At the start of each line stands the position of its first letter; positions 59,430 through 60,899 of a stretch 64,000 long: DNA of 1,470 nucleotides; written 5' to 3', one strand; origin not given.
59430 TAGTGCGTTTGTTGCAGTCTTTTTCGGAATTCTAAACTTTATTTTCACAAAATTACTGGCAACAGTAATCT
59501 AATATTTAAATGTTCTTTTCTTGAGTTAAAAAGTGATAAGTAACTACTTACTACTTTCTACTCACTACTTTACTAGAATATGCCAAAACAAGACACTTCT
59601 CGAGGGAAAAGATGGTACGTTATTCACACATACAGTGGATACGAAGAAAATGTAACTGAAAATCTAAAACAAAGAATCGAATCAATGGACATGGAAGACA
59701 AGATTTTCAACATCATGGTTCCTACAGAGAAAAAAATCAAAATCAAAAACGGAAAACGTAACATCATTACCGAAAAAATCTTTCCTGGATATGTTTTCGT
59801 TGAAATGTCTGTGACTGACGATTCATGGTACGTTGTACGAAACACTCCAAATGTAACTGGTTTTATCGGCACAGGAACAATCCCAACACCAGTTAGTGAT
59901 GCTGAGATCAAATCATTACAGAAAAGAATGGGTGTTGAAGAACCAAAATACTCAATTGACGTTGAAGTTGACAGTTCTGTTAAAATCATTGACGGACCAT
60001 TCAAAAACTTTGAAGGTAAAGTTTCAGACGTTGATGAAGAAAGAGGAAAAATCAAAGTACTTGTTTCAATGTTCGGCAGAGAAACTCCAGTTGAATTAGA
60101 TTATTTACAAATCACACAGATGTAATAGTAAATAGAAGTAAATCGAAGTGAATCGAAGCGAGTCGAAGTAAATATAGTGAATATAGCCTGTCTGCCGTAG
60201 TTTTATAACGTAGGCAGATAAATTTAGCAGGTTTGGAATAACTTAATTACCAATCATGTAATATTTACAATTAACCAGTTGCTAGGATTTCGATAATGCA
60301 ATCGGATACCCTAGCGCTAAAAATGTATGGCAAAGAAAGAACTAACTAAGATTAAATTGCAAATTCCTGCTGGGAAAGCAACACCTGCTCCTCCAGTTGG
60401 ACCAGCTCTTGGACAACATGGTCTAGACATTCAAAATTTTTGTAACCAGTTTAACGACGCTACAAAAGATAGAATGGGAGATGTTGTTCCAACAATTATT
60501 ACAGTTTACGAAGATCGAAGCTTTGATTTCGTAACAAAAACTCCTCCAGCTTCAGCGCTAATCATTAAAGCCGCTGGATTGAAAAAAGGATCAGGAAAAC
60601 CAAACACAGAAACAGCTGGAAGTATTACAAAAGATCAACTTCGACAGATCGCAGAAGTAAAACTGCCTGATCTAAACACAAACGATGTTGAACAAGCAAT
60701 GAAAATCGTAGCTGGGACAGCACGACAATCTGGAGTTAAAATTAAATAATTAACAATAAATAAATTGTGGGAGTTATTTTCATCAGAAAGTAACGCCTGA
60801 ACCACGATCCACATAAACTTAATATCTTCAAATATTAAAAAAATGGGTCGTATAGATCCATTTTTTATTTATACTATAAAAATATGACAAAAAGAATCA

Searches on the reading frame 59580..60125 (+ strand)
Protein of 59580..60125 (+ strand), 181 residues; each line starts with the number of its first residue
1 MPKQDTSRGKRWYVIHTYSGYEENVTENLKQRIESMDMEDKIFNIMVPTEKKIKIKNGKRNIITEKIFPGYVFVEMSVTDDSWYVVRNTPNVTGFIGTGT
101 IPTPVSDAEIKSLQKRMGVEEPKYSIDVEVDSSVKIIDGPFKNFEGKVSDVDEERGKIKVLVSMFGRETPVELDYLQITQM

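Call 11: search_protein_families(library=ncbifam, proteins=[window:59580-60125:+])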
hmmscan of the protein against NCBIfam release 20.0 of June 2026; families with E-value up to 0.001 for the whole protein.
window:59580-60125:+ (181 aa): 8 families
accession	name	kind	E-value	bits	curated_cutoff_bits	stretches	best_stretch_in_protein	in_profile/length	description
TIGR00922.1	nusG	equivalog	1.5e-61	207.2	135.7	1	12-180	1-171/172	transcription termination/antitermination protein NusG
TIGR01956.2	NusG_myco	equivalog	1.5e-39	136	150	1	11-180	2-238/239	transcription termination/antitermination protein NusG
NF033641.1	antiterm_LoaP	exception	1.4e-29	103.3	125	1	12-173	1-159/166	antiterminator LoaP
TIGR01955.1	RfaH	equivalog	4.2e-20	72.4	144.5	1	12-174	1-154/159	transcription/translation regulatory transformer protein RfaH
NF033644.1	antiterm_UpxY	subfamily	8e-18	65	100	1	12-162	1-146/164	UpxY family transcription antiterminator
NF006534.0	PRK09014.1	equivalog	3.9e-14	52.9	124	1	11-177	3-158/162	transcription/translation regulatory transformer protein RfaH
TIGR00405.1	KOW_elon_Spt5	equivalog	5e-09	36.3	69.95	1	38-161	9-120/145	transcription elongation factor Spt5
TIGR01080.1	rplX_A_E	equivalog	0.00021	21.6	47.65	1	120-160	34-74/116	50S ribosomal protein L24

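Call 24: find_homologous_proteins(query=window:59580-60125:+)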
Query window:59580-60125:+ (181 aa): 8000 proteins with E <= 0.001 among 8000 candidates; the best 120 are listed.
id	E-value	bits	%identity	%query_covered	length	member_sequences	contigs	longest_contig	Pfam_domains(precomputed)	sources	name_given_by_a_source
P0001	1.3e-113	395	100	100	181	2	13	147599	PF00467.36,PF02357.25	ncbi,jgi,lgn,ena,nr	ncbi:transcription termination/antitermination protein NusG [Candidatus Falkowbacteria bacterium]|jg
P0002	6.5e-101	354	86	99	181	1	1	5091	PF00467.36,PF02357.25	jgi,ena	-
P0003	4.8e-100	351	87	100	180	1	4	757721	PF00467.36,PF02357.25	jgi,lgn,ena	jgi:transcription termination/antitermination protein NusG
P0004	5.6e-100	351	85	100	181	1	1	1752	PF02357.25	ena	-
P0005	8.4e-100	350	86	100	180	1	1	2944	PF00467.36,PF02357.25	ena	-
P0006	1.4e-99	349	83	100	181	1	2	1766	PF00467.36,PF02357.25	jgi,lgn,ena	jgi:transcriptional antiterminator NusG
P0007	3.1e-99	348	85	100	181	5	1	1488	PF00467.36,PF02357.25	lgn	-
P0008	1.2e-98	346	83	100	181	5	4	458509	PF00467.36,PF02357.25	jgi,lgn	-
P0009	1.6e-98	346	83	100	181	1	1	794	PF00467.36,PF02357.25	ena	-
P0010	4.8e-98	344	83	100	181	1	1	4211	PF00467.36,PF02357.25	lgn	-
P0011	5.3e-98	344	83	100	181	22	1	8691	PF00467.36,PF02357.25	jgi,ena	-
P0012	8.3e-98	343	83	100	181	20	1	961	PF02357.25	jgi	jgi:transcriptional antiterminator NusG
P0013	1.1e-97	343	86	100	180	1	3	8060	PF02357.25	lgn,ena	-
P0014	1.2e-97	343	83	100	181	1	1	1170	PF00467.36,PF02357.25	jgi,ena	-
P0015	1.2e-97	343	83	100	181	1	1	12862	PF00467.36,PF02357.25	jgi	jgi:transcriptional antiterminator NusG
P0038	8.0e-95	334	78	100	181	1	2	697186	PF00467.36,PF02357.25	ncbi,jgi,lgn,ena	ncbi:MAG: transcription termination/antitermination protein NusG [Patescibacteria group bacterium]|j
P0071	9.3e-94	330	77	100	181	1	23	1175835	PF00467.36,PF02357.25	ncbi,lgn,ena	-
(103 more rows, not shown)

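Call 32: find_encoding_contigs(protein=P0003, flank=10000, max_places=1)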
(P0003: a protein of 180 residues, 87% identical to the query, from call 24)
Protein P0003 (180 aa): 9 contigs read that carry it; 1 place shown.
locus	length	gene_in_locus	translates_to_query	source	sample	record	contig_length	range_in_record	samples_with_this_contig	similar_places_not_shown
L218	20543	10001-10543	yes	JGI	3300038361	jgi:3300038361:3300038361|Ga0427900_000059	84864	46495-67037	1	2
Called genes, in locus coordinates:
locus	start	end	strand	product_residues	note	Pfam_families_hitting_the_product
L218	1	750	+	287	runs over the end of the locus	PF17827:PrmC_N, PF00891:Methyltransf_2 (weak), PF05175:MTS, PF06325:PrmA, PF13847:Methyltransf_31, PF08241:Methyltransf_11, PF08242:Methyltransf_12, PF13649:Methyltransf_25, +3 more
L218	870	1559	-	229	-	-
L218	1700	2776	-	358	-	PF11258:DUF3048, PF17479:DUF3048_C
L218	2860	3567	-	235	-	-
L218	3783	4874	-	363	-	PF01098:FTSW_RODA_SPOVE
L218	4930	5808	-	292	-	-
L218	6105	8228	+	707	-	PF02518:HATPase_c, PF00204:DNA_gyraseB, PF01751:Toprim, PF00986:DNA_gyraseB_C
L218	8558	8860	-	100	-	-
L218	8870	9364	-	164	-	-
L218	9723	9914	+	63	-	PF00584:SecE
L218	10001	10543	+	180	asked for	PF02357:NusG, PF00467:KOW (weak)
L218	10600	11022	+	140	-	PF03946:Ribosomal_L11_N, PF00298:Ribosomal_L11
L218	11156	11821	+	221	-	PF00687:Ribosomal_L1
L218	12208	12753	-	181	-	-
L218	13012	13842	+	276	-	PF00303:Thymidylat_synt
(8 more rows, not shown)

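Call 33: find_encoding_contigs(protein=P0008, flank=10000, max_places=1)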
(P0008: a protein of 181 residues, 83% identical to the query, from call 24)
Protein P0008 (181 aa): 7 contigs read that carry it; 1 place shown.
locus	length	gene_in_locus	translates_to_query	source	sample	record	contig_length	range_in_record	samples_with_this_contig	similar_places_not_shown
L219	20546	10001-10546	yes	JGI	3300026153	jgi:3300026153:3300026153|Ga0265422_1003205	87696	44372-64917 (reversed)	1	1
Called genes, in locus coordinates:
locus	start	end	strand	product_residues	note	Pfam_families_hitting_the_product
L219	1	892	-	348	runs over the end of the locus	PF11258:DUF3048, PF17479:DUF3048_C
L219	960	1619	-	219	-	PF01386:Ribosomal_L25p, PF14693:Ribosomal_TL5_C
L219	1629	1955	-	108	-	-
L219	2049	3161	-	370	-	PF01098:FTSW_RODA_SPOVE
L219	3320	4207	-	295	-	-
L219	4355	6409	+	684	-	PF02518:HATPase_c, PF00204:DNA_gyraseB, PF01751:Toprim, PF00986:DNA_gyraseB_C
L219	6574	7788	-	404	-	-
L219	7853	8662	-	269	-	-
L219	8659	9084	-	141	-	-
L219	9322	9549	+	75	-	-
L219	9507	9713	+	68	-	-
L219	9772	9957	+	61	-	PF00584:SecE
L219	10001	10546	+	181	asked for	PF02357:NusG, PF00467:KOW (weak)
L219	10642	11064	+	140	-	PF03946:Ribosomal_L11_N, PF00298:Ribosomal_L11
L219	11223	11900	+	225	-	PF00687:Ribosomal_L1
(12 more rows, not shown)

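Call 34: find_encoding_contigs(protein=P0038, flank=10000, max_places=1)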
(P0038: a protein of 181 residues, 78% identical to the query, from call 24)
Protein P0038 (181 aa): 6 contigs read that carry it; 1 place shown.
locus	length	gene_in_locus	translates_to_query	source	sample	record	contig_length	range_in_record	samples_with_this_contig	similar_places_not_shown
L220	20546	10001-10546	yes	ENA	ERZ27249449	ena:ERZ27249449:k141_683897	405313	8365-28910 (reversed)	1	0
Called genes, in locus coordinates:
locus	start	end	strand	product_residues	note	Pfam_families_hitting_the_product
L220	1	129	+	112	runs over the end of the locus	-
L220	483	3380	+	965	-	PF00580:UvrD-helicase, PF13245:AAA_19, PF13361:UvrD_C, PF13538:UvrD_C_2 (faint), PF12705:PDDEXK_1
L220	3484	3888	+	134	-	-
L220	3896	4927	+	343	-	PF02912:Phe_tRNA-synt_N, PF01409:tRNA-synt_2d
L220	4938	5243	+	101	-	-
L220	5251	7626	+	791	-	PF01588:tRNA_bind, PF03483:B3_4, PF03484:B5, PF17759:tRNA_synthFbeta, PF03147:FDX-ACB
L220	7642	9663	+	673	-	PF02518:HATPase_c, PF00204:DNA_gyraseB, PF01751:Toprim, PF00986:DNA_gyraseB_C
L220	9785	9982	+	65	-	PF00584:SecE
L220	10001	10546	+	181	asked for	PF02357:NusG, PF00467:KOW (weak)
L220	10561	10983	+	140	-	PF03946:Ribosomal_L11_N, PF00298:Ribosomal_L11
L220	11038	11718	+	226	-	PF00687:Ribosomal_L1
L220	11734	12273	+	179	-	PF00383:dCMP_cyt_deam_1, PF14437:MafB19-deam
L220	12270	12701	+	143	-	-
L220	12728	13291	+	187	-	PF13207:AAA_17, PF13238:AAA_18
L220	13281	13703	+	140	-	PF00692:dUTPase, PF22769:DCD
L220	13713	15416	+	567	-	PF02511:Thy1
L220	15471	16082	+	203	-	PF02223:Thymidylate_kin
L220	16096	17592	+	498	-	PF02934:GatB_N, PF02637:GatB_Yqey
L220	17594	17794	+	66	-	-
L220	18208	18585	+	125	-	PF05656:DUF805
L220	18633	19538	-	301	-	PF01745:IPT (faint), PF01715:IPPT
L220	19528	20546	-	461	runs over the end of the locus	PF00919:UPF0004, PF04055:Radical_SAM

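Call 35: find_encoding_contigs(protein=P0071, flank=10000, max_places=1)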
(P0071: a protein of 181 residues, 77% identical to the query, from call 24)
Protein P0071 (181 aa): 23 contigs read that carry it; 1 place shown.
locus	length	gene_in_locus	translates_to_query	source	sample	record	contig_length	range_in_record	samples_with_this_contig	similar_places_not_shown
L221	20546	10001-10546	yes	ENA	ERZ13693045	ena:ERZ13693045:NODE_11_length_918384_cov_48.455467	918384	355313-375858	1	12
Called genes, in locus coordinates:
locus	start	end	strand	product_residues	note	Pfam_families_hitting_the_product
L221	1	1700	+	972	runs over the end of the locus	PF00580:UvrD-helicase, PF13245:AAA_19, PF13604:AAA_30 (faint), PF01443:Viral_helicase1 (faint), PF13361:UvrD_C, PF13538:UvrD_C_2 (faint), PF12705:PDDEXK_1, PF10926:DUF2800 (weak)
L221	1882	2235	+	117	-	-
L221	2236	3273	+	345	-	PF02912:Phe_tRNA-synt_N, PF01409:tRNA-synt_2d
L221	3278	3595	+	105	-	-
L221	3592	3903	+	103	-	-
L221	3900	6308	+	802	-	PF01588:tRNA_bind, PF03483:B3_4, PF03484:B5, PF17759:tRNA_synthFbeta, PF03147:FDX-ACB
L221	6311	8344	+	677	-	PF02518:HATPase_c, PF00204:DNA_gyraseB, PF01751:Toprim, PF00986:DNA_gyraseB_C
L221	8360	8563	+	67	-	-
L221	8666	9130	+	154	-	PF01066:CDP-OH_P_transf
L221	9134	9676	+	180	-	PF01864:CarS-like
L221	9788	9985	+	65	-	PF00584:SecE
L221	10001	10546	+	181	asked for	PF02357:NusG, PF00467:KOW (weak)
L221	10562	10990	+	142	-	PF03946:Ribosomal_L11_N, PF00298:Ribosomal_L11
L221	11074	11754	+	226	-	PF00687:Ribosomal_L1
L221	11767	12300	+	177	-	PF00383:dCMP_cyt_deam_1, PF14437:MafB19-deam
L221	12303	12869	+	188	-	PF13238:AAA_18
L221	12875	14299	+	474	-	-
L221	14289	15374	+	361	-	PF00391:PEP-utilizers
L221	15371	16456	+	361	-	PF00391:PEP-utilizers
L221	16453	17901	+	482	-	PF00391:PEP-utilizers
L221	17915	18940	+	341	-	PF00391:PEP-utilizers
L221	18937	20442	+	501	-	PF00391:PEP-utilizers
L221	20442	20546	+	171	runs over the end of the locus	PF01661:Macro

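Call 43: find_encoding_contigs(protein=P0001, flank=700, max_places=10)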
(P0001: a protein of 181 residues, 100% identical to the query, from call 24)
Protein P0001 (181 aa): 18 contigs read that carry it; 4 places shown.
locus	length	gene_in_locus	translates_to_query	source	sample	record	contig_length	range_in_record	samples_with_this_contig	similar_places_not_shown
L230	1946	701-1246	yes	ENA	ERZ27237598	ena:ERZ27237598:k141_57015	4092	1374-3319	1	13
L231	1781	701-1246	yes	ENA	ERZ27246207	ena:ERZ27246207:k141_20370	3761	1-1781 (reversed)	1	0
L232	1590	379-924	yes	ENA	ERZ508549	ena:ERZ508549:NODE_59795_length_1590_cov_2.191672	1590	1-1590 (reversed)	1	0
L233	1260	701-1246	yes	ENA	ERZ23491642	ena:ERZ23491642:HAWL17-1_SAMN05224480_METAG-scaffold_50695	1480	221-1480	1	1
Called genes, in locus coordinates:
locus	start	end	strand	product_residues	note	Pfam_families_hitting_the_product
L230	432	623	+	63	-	PF00584:SecE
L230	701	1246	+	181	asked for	PF02357:NusG, PF00467:KOW (weak)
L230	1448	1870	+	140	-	PF03946:Ribosomal_L11_N, PF00298:Ribosomal_L11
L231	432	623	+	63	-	PF00584:SecE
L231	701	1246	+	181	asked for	PF02357:NusG, PF00467:KOW (weak)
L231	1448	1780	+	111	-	?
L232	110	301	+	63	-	PF00584:SecE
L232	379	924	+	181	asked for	PF02357:NusG, PF00467:KOW (weak)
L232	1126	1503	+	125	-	PF03946:Ribosomal_L11_N, PF00298:Ribosomal_L11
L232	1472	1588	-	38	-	?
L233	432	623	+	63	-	PF00584:SecE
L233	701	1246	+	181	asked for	PF02357:NusG, PF00467:KOW (weak)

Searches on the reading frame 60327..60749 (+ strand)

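Call 11: search_protein_families(library=ncbifam, proteins=[window:60327-60749:+])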
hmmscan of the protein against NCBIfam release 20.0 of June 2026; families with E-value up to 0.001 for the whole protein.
window:60327-60749:+ (140 aa): 3 families
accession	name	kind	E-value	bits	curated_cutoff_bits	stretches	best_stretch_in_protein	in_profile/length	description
TIGR01632.1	L11_bact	equivalog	2.2e-57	192.9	141.85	1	4-140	2-139/140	50S ribosomal protein L11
NF011111.0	PRK14539.1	equivalog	3.4e-41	141.2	310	1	1-139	1-136/196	50S ribosomal protein L11/unknown domain fusion protein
NF002232.0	PRK01143.1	equivalog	2.2e-32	112.4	162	1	8-139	5-137/164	50S ribosomal protein L11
